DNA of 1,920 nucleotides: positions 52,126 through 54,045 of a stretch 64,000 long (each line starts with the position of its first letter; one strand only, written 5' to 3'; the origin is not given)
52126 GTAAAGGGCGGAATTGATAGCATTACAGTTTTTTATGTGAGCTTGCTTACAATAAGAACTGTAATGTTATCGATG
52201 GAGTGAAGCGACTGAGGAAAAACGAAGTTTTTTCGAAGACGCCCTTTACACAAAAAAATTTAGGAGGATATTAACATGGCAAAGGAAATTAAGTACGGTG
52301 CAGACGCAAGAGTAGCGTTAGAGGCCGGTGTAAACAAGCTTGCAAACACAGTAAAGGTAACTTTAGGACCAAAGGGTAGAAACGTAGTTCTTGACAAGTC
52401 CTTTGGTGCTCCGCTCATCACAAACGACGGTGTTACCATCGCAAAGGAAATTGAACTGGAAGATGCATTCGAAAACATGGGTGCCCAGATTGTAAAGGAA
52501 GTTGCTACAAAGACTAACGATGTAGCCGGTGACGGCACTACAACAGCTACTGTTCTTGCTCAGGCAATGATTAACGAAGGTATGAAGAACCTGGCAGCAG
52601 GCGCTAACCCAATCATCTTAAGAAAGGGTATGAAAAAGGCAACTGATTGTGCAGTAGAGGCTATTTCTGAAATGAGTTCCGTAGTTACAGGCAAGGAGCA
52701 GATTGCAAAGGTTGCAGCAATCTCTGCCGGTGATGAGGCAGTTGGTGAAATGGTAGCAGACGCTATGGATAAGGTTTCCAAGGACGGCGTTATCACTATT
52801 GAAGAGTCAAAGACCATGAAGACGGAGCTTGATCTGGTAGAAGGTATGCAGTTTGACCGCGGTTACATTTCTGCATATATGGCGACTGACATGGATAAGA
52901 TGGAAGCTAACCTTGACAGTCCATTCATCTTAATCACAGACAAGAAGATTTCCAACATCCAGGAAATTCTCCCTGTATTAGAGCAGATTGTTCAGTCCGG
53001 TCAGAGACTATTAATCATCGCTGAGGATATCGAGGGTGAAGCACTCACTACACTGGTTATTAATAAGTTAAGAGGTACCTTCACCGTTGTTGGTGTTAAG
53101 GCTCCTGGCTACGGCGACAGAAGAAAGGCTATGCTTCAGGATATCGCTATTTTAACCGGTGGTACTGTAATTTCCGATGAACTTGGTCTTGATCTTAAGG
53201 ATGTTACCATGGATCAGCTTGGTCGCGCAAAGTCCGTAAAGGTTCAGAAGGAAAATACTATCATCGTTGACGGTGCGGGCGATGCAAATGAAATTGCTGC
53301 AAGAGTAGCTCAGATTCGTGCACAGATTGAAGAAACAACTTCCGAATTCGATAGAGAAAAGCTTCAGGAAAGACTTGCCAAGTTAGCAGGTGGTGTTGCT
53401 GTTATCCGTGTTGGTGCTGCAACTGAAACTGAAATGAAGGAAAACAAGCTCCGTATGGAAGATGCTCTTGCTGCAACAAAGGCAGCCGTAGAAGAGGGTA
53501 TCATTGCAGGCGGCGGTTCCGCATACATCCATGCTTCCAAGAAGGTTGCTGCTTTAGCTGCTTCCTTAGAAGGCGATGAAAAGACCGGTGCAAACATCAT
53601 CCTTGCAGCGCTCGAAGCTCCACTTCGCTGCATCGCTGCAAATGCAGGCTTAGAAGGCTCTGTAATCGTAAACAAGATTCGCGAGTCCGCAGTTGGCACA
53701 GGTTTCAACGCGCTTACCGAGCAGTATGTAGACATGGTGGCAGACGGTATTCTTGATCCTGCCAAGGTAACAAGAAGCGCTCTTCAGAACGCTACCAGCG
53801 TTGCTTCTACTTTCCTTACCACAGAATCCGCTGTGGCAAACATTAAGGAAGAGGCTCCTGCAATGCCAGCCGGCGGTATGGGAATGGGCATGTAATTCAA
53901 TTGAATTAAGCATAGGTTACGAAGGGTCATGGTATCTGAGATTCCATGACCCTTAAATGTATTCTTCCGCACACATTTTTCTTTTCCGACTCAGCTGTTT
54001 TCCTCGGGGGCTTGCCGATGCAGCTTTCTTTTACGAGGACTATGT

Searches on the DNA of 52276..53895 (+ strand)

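Call 30: search_rna_families(sources=[L008, L003, L009, L005, L011], threshold=evalue, max_evalue=1)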
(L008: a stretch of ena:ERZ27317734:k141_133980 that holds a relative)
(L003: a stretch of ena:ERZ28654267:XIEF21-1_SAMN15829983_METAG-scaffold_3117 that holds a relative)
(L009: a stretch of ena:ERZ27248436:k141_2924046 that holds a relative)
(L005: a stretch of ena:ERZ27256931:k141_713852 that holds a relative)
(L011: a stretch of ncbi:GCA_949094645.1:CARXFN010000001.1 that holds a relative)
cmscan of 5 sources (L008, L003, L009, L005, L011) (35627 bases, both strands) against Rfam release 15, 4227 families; matches with E-value up to 1: 1.
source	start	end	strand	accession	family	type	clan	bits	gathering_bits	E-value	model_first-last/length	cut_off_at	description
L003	7369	7451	+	RF03168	c-di-GMP-I-UAU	Cis-reg; riboswitch;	CL00126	23.8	65.9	0.59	1-81/81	no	c-di-GMP-I-UAU riboswitch aptamer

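Call 67: search_rna_families(sources=[L058, L109, L027, L056], threshold=evalue, max_evalue=1)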
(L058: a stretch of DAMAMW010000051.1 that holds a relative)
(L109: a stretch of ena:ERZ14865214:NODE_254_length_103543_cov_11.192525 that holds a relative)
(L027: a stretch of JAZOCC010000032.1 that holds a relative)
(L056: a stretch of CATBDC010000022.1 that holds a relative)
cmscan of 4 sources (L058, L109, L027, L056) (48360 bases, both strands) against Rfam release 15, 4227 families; matches with E-value up to 1: 4.
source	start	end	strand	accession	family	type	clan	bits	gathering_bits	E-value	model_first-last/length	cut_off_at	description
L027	8313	8479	-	RF01731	TwoAYGGAY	Cis-reg;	CL00106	96.4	43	8e-16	1-168/168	no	TwoAYGGAY RNA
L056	13229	13300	+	RF00005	tRNA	Gene; tRNA;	CL00001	62.7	29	2.5e-11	1-71/71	no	tRNA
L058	10382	10455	+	RF02074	STnc240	Gene; sRNA;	-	32.4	55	0.47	1-77/77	no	Enterobacterial sRNA STnc240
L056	13229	13301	-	RF04354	Plastid-ycf2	Cis-reg;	-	24.9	65.7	0.68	1-75/75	no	Plastid-ycf2 5UTR RNA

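Call 69: search_rna_families(source=L027, start=8150, end=8750, threshold=evalue, max_evalue=1, show_alignments=2)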
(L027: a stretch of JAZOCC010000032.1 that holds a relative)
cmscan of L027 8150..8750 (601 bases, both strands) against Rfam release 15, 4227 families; matches with E-value up to 1: 1.
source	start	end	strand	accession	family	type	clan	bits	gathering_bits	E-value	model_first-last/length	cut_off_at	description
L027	8313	8479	-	RF01731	TwoAYGGAY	Cis-reg;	CL00106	96.4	43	1e-17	1-168/168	no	TwoAYGGAY RNA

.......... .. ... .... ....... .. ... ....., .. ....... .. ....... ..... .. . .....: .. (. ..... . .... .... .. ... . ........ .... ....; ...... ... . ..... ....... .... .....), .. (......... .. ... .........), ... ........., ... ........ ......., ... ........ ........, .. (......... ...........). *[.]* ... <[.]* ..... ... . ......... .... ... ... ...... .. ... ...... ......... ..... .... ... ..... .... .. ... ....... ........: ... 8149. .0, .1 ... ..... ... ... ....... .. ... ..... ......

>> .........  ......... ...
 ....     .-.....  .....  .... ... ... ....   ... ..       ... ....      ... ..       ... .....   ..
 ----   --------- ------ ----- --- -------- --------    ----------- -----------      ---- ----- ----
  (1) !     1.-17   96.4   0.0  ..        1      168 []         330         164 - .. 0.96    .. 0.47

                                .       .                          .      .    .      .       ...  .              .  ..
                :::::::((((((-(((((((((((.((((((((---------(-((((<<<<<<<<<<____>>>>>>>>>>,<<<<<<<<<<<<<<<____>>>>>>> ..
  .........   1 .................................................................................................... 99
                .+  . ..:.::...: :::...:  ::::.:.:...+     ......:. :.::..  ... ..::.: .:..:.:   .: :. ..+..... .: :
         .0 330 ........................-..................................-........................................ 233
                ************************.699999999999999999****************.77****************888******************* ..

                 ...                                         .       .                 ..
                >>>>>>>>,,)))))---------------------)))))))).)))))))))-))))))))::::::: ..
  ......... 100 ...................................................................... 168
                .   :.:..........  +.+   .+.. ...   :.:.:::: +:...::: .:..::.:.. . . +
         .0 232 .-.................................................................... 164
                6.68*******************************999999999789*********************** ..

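Call 77: search_rna_families(sources=[L131, L171, L033, L062, L091, L094, L045, L083, L030, L036, L028], threshold=gathering)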
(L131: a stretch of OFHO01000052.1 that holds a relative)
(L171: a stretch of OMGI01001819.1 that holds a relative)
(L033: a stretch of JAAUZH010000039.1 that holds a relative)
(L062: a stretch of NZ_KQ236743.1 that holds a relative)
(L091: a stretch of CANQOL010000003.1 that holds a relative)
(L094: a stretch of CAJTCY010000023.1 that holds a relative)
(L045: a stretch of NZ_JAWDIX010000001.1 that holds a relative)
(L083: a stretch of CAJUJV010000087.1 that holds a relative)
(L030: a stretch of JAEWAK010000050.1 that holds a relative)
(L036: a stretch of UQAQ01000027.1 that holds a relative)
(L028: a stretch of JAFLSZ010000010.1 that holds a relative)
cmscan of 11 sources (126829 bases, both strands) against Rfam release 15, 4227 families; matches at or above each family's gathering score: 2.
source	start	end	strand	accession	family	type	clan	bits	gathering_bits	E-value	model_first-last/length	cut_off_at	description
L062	12827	13048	+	RF00230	T-box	Cis-reg; leader;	-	105.2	93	7e-22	1-219/219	no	T-box leader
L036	9261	9349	-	RF02987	GA-cis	Gene; sRNA;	-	70.9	34.7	6.5e-13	1-88/88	no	GA-cis RNA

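Call 96: build_rna_model(alignment_id=A6)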
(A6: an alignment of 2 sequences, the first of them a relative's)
Model R1 built from alignment A6 (2 sequences, 178 columns); structure: RNAalifold consensus.
model positions 178; base pairs 42; branch points 1; effective number of sequences 1.11; information 0.589 bits per position. Calibrated on 0.2 Mb of random sequence (short: E-values are rough).
structure used (alignment columns):
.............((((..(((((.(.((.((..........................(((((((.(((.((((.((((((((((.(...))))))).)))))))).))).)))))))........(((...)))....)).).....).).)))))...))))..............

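Call 97: search_with_rna_model(model_id=R1, sources=[window, L023, L058, L109, L027, L056, L009, L022, L033], max_evalue=10, show_alignments=3)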
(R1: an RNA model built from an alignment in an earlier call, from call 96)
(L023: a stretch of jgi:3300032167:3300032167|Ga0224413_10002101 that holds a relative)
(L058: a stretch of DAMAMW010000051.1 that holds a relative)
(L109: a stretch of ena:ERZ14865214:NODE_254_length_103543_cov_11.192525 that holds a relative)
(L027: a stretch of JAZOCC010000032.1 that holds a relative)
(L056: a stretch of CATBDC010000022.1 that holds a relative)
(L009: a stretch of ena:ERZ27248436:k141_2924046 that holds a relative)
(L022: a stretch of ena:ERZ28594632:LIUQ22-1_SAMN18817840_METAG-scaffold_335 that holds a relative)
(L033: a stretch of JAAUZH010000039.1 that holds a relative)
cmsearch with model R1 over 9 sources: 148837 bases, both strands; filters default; matches with E-value up to 10: 7.
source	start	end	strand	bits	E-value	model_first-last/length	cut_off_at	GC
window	54080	54247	+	28.7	3.2e-06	1-178/178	no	0.39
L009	4778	4981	+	24.4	4.9e-05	1-178/178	no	0.5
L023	4806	4974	+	23.5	8.8e-05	1-178/178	no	0.42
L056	4683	4710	+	9.4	0.77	1-178/178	no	0.36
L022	4698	4750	+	8.8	1.2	1-178/178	no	0.49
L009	4815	4868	-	7.4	2.8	57-139/178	no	0.54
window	27821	27846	+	7.2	3.2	76-102/178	no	0.58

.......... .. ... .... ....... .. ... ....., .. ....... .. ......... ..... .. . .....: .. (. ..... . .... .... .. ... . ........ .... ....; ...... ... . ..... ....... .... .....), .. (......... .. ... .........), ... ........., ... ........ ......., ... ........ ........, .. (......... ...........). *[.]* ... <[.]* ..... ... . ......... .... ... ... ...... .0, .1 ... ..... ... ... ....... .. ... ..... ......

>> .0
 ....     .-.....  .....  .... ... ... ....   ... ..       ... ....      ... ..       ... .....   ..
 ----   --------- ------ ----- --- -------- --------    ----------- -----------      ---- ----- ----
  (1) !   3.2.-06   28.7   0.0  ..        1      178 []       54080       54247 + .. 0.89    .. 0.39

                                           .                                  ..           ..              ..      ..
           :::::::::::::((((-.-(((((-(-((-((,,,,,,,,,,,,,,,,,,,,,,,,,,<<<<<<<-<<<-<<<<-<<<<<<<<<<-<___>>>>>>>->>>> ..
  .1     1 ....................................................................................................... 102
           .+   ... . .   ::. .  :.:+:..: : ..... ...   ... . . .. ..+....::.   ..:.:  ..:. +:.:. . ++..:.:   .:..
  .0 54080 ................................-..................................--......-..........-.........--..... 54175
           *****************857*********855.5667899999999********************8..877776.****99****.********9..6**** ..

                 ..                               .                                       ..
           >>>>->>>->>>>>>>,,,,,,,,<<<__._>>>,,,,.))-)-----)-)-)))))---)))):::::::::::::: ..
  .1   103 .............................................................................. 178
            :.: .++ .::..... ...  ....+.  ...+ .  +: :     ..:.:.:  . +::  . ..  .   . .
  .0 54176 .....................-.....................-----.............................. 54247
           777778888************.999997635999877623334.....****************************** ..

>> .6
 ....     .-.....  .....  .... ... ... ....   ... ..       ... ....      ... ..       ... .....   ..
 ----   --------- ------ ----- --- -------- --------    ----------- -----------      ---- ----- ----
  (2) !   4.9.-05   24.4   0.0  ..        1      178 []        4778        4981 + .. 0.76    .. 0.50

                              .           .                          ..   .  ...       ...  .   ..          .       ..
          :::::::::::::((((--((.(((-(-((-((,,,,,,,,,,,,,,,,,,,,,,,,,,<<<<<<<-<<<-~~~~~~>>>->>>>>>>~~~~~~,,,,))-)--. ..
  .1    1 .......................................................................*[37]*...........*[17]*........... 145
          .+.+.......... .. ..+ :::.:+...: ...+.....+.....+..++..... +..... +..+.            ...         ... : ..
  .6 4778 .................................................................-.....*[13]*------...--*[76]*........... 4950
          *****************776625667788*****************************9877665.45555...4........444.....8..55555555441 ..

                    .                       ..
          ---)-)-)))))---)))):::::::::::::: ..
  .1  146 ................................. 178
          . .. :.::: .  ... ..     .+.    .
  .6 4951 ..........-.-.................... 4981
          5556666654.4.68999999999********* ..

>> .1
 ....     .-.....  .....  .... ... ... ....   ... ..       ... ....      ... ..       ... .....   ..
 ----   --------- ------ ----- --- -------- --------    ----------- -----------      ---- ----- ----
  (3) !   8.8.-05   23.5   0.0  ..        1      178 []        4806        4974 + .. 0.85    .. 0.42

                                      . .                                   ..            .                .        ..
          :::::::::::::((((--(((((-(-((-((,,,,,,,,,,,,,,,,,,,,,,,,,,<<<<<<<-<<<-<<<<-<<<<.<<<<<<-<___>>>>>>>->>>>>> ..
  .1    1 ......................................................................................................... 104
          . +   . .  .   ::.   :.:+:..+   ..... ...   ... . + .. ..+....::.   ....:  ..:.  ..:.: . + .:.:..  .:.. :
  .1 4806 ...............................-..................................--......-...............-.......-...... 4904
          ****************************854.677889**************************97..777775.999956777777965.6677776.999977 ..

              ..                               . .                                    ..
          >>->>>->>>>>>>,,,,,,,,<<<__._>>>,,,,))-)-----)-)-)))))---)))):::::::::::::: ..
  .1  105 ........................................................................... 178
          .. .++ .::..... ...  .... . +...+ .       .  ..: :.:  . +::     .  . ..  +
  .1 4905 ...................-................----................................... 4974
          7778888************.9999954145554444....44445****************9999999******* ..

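Call 98: search_with_rna_model(model_id=R1, sources=[L027, L028, L029, L030, L031, L032, L033, L034, L035, L036, L037, L038, L039, L040, L041, L042, L043, L044, L045, L046, L047, L048, L049, L050, L051, L052, L053, L054, L055, L056, L057, L058, L059, L060, L061, L062, L063, L064, L065, L066, L067, L068, L069, L070, L071, L072, L073, L074, L075, L076, L077, L078, L079, L080, L081, L082, L083, L084, L085, L086, L087, L088, L089, L090, L091, L092, L093, L094, L095, L096, L097, L098, L099, L100, L101, L102, L103, L104, L105, L106], max_evalue=1)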
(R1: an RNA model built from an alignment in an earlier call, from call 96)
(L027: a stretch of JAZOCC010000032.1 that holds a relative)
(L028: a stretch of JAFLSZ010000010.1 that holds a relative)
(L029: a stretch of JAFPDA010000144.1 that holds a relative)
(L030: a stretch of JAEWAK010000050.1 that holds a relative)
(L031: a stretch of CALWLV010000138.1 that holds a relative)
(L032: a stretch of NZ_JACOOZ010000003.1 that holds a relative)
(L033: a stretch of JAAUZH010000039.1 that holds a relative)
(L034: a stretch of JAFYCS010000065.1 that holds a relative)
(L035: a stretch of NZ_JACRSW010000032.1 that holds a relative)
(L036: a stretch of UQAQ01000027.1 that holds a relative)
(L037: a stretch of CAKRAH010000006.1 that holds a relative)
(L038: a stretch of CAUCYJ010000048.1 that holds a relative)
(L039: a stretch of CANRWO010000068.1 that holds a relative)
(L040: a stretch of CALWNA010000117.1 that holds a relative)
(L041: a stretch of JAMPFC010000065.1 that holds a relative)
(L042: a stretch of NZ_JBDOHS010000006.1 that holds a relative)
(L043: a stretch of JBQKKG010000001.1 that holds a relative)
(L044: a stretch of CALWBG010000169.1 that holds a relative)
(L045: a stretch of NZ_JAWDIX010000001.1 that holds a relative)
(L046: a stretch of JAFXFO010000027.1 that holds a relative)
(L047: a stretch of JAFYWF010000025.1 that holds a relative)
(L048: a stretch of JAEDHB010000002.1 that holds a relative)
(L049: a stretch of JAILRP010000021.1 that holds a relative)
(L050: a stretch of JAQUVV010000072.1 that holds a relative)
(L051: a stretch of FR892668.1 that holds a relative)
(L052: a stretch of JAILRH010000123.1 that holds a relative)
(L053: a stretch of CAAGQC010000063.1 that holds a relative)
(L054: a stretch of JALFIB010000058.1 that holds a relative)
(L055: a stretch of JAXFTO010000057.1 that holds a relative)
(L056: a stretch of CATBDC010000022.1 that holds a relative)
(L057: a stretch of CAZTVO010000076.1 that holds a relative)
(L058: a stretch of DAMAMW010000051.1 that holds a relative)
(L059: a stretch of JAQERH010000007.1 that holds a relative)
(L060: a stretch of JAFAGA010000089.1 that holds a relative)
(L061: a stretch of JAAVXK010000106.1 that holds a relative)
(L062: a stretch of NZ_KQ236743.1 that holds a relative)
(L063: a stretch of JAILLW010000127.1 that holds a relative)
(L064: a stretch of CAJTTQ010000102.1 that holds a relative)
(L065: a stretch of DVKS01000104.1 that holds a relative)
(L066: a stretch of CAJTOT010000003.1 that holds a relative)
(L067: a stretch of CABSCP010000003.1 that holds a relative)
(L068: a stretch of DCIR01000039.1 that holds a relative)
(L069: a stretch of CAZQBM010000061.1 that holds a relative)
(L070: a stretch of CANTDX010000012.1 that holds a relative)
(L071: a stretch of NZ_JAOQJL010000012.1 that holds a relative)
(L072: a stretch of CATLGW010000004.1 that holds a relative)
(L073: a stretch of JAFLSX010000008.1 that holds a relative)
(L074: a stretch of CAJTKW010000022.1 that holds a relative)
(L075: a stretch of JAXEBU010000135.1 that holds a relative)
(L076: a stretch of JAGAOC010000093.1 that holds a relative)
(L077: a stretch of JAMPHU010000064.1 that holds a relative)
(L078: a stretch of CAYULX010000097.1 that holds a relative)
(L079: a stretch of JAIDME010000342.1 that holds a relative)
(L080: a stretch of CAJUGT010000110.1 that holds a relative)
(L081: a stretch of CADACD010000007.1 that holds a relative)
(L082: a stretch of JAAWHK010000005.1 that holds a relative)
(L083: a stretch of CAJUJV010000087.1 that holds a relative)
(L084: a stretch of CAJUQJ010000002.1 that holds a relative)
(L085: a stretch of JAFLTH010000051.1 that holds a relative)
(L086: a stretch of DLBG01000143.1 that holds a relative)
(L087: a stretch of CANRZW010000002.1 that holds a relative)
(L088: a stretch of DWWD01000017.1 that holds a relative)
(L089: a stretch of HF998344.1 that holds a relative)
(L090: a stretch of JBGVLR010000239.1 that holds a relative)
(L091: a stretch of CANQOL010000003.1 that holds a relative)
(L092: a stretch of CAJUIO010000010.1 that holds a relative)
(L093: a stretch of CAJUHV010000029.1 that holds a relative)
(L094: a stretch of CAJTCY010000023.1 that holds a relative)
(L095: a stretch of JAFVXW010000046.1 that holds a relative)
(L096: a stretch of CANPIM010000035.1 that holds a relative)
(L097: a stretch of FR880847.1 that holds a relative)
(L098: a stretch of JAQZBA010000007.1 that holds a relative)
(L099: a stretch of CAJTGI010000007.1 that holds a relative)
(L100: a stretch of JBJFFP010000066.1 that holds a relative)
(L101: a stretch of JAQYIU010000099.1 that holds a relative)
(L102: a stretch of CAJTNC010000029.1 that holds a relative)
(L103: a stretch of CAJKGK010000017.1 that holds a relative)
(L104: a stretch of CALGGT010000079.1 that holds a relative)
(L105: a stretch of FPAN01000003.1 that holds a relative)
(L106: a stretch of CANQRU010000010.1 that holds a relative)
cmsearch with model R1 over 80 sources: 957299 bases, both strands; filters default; matches with E-value up to 1: 2.
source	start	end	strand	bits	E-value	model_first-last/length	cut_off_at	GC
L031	3652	3802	+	16.6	0.049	1-178/178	no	0.39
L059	9838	9898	+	13.7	0.32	1-178/178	no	0.43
